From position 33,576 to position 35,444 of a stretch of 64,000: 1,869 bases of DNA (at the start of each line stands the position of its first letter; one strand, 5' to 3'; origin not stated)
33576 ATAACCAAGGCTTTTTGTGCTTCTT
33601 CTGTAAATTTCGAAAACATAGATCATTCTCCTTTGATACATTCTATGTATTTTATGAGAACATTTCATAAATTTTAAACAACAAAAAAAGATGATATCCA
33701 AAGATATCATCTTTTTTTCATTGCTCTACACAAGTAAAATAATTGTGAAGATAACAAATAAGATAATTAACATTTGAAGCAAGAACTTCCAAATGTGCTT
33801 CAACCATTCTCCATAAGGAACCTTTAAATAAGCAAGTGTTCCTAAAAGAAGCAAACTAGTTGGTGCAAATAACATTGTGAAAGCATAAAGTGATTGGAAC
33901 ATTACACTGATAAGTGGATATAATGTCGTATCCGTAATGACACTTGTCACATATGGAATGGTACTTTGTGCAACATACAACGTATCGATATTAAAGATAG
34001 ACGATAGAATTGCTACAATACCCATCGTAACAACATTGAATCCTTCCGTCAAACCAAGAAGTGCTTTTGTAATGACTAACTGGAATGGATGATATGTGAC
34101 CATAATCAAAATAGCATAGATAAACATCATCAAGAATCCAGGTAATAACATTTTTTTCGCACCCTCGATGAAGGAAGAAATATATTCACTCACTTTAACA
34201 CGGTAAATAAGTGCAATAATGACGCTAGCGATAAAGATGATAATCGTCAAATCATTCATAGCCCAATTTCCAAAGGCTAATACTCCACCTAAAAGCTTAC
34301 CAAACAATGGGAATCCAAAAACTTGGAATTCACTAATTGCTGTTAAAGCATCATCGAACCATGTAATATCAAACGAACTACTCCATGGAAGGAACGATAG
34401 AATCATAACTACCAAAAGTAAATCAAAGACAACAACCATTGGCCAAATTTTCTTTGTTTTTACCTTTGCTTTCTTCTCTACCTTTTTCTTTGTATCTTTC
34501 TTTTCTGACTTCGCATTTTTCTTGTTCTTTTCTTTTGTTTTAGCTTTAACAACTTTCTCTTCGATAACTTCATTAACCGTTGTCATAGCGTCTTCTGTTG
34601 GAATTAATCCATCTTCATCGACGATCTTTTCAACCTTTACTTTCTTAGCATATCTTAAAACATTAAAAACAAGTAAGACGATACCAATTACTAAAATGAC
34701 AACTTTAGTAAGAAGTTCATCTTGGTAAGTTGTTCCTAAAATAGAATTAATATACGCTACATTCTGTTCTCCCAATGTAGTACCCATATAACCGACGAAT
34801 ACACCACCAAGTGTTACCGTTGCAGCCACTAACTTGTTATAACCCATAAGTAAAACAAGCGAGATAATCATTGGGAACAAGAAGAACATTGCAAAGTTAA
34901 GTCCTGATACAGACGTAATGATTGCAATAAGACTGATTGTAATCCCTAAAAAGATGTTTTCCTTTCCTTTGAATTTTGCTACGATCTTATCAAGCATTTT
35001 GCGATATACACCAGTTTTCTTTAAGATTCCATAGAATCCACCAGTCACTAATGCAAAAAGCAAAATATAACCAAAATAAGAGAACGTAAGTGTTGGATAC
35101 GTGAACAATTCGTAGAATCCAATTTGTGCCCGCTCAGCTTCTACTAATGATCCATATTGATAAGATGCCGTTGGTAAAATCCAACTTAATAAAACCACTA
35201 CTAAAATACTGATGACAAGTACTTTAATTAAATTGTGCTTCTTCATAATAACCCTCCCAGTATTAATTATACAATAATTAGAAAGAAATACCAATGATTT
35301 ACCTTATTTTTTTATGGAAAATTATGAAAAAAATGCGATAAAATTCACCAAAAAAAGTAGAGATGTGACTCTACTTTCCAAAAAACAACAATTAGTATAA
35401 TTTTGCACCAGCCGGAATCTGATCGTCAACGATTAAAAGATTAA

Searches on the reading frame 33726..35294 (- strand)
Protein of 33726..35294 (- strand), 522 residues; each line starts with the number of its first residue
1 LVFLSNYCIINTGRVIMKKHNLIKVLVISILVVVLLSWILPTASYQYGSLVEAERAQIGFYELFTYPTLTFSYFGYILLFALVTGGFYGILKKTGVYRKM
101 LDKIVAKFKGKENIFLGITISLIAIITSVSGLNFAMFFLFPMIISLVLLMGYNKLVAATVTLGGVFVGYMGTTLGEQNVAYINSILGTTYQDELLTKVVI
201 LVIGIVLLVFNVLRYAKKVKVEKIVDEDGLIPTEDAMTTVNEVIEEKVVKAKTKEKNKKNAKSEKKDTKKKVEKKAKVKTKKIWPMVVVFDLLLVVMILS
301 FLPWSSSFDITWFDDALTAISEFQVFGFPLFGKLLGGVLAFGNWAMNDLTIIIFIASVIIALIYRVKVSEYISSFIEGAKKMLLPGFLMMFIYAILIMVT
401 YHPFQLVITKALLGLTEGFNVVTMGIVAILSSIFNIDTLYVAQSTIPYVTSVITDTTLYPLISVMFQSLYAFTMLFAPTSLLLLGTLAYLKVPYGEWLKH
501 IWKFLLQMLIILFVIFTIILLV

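Call 50: search_protein_families(library=pfam, max_evalue=0.01, proteins=[window:33726-35294:-])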
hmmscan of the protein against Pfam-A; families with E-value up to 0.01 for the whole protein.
window:33726-35294:- (522 aa): 2 families
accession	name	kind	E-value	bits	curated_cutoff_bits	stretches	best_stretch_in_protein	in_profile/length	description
PF03606.21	DcuC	-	1.5e-21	76.9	23.1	1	75-518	76-457/461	C4-dicarboxylate anaerobic carrier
PF03600.22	CitMHS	-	6.9e-05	22.5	31.9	1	16-397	5-294/336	Citrate transporter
